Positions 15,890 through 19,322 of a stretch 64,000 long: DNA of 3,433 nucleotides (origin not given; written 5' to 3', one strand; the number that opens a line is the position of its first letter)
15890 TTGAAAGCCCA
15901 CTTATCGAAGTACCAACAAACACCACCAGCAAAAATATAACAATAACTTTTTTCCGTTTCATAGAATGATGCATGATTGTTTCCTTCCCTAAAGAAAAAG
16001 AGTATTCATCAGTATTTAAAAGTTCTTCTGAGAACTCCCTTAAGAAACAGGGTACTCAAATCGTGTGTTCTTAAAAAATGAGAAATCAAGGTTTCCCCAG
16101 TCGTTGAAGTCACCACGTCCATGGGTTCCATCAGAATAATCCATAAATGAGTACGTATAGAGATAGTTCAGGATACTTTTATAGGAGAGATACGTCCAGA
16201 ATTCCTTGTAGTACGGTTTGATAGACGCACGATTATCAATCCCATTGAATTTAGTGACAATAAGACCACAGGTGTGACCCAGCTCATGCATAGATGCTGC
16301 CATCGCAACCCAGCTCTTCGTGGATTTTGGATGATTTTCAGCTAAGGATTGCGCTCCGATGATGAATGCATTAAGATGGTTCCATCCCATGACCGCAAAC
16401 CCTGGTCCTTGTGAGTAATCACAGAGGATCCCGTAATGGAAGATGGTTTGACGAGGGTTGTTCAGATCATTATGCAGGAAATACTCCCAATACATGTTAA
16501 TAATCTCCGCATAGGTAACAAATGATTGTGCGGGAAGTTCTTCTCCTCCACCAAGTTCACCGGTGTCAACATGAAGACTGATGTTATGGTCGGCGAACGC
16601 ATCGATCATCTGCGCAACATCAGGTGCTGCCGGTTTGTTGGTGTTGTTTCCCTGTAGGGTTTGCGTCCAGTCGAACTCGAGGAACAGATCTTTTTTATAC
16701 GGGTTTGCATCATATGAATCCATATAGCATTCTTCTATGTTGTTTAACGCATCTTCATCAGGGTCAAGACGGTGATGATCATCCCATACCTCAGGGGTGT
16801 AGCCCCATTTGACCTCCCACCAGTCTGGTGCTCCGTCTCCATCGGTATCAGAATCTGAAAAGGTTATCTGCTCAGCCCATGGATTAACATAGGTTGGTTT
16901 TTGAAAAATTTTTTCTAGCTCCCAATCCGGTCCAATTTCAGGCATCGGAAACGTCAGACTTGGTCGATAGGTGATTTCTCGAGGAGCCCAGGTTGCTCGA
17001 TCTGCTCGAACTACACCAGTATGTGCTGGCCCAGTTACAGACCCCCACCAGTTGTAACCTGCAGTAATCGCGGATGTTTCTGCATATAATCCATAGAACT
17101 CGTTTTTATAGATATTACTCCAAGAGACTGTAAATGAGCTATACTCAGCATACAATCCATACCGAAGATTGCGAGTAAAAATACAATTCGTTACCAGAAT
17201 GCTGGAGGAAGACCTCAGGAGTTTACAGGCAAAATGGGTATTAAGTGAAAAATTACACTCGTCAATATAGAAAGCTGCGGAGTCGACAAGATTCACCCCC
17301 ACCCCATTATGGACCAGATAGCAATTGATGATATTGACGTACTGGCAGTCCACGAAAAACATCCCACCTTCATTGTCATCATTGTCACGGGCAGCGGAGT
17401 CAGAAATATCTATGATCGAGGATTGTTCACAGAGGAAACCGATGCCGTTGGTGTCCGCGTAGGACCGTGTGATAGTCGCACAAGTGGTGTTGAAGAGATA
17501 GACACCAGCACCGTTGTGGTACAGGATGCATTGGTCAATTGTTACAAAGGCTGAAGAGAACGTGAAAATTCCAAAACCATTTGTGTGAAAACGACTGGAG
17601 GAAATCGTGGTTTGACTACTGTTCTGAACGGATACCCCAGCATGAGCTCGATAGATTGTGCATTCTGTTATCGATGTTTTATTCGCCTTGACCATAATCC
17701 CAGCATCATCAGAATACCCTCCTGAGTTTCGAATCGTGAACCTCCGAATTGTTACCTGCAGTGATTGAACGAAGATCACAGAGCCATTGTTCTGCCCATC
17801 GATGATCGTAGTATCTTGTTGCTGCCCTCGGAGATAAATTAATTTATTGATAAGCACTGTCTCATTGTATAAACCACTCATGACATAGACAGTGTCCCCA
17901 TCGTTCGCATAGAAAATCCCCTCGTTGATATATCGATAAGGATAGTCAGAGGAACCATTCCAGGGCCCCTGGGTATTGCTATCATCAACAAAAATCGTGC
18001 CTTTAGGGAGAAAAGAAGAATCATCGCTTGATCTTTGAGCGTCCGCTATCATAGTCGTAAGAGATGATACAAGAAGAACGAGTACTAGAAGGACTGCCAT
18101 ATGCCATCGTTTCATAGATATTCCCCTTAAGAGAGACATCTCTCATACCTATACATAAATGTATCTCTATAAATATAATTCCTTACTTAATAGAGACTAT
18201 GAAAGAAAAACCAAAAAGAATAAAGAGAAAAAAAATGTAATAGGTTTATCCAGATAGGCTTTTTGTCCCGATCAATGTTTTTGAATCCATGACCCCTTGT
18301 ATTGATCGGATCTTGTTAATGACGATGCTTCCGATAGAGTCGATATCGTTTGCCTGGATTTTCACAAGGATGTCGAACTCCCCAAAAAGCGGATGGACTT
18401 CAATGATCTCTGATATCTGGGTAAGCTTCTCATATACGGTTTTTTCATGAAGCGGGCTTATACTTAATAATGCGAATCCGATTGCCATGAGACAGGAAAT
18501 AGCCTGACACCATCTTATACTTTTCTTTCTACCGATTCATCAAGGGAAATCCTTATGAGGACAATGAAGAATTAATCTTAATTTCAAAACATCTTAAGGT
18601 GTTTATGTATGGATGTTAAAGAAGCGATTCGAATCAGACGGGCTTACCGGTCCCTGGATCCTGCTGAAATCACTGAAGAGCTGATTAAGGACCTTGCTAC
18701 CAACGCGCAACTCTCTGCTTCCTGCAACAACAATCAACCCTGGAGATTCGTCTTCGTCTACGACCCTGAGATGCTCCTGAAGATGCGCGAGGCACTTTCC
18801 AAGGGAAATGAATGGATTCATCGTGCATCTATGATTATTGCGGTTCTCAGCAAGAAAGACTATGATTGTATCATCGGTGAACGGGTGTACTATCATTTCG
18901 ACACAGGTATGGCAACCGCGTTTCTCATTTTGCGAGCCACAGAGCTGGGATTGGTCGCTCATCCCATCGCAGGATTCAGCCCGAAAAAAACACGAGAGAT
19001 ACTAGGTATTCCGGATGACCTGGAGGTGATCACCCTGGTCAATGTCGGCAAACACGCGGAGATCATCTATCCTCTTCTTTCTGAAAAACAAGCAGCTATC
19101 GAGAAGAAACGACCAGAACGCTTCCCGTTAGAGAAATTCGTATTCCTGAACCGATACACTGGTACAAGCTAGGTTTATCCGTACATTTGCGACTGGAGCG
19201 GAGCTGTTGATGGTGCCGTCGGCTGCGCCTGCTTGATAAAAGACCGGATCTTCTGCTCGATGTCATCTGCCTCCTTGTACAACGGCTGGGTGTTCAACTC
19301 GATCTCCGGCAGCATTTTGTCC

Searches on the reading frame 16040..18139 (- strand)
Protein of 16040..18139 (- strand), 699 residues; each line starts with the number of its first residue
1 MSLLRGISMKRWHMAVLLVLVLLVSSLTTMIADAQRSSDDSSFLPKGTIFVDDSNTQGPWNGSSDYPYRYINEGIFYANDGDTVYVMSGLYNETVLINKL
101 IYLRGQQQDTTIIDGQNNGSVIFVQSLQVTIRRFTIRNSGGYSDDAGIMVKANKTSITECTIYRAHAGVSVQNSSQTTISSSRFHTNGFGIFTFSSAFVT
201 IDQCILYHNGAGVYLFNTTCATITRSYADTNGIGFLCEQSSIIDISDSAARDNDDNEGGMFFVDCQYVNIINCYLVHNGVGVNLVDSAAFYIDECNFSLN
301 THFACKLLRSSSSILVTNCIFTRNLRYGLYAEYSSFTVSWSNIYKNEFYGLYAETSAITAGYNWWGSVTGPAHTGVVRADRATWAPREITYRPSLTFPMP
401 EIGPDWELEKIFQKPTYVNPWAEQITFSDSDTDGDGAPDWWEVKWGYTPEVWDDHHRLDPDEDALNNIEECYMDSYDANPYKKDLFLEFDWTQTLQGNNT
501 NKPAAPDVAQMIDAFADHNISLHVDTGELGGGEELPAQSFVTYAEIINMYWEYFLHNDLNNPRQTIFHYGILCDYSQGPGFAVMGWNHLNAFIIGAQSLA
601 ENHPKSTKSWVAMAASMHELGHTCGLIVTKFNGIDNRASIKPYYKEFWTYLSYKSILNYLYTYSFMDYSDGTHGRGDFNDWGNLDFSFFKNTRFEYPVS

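Call 3: search_protein_families(library=pfam, proteins=[window:16040-18139:-], max_evalue=1)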
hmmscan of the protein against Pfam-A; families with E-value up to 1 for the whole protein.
window:16040-18139:- (699 aa): 4 families
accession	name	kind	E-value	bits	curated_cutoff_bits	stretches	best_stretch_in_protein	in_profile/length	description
PF13229.12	Beta_helix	-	9.8e-24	84.2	25.9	2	146-297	1-158/158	Right handed beta helix region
PF05048.19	NosD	-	4.1e-17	62.8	23.6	2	199-355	5-158/212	Periplasmic copper-binding protein (NosD)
PF07602.17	DUF1565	-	9.8e-05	22.2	20.3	1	115-217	95-206/257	Protein of unknown function (DUF1565)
PF03495.19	Binary_toxB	-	0.25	12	25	1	431-483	2-51/78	Clostridial binary toxin B/anthrax toxin PA Ca-binding domain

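Call 57: search_protein_families(library=ncbifam, proteins=[window:16040-18139:-], max_evalue=0.01)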
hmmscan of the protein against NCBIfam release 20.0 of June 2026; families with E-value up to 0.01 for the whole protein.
window:16040-18139:- (699 aa): 4 families
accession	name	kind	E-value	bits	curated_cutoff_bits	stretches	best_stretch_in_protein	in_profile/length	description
TIGR04247.1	NosD_copper_fam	subfamily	1.4e-21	76.6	300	2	74-185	4-116/377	nitrous oxide reductase family maturation protein NosD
TIGR03804.1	para_beta_helix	repeat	3.2e-10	39.5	19.45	0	152-188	7-43/44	parallel beta-helix repeat protein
NF047854.1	LIC10774_subfam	equivalog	1.6e-08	33.9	380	1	19-94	31-106/358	LIC10774/LIC10365 family surface protein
TIGR03805.1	beta_helix_1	subfamily_domain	9.2e-08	31.5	141.5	1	73-280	3-200/314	parallel beta-helix domain-containing protein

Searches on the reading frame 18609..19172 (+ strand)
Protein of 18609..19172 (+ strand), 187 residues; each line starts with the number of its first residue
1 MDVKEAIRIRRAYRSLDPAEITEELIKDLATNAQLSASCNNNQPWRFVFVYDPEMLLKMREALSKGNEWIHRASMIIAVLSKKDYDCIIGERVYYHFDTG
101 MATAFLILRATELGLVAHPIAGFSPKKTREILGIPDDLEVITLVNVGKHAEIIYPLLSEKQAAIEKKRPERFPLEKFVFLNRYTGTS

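Call 57: search_protein_families(library=ncbifam, proteins=[window:18609-19172:+], max_evalue=0.01)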
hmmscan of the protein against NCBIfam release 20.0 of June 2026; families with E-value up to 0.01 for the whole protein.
window:18609-19172:+ (187 aa): 8 families
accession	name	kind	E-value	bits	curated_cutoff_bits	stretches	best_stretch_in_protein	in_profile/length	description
NF003768.0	PRK05365.1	equivalog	4e-12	46.1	152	2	10-80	21-91/200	malonic semialdehyde reductase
TIGR02476.1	BluB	equivalog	4.8e-10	39.1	150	1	3-67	9-73/205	5,6-dimethylbenzimidazole synthase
NF008275.0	PRK11053.1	equivalog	3.2e-07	30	227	1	1-84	1-89/217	oxygen-insensitive NAD(P)H nitroreductase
TIGR03553.1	F420_FbiB_CTERM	equivalog_domain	0.00021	21.1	249.55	0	5-63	1-59/194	F420 biosynthesis protein FbiB, C-terminal domain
NF009810.0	PRK13294.1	equivalog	0.00031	19.7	304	0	3-64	254-315/449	coenzyme F420-0:L-glutamate ligase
NF047509.1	Rv3131_FMN_oxido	subfamily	0.0034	16.9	199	0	30-50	3-23/319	Acg family FMN-binding oxidoreductase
TIGR03605.1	antibiot_sagB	domain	0.0052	16.3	78.4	1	94-144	118-169/173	SagB family peptide dehydrogenase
NF005901.0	PRK07877.1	equivalog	0.0095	14.2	476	0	19-75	370-425/722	Rv1355c family protein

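Call 58: search_protein_families(library=pfam, proteins=[window:18609-19172:+], max_evalue=0.1)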
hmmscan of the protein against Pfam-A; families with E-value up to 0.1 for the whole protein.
window:18609-19172:+ (187 aa): 2 families
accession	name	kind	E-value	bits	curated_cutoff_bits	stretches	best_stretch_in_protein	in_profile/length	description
PF00881.29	Nitroreductase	-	6.9e-18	65.8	23.5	2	65-148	82-167/167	Nitroreductase family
PF14512.11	TM1586_NiRdase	-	0.0018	18.3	27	1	5-61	4-194/215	Putative TM nitroreductase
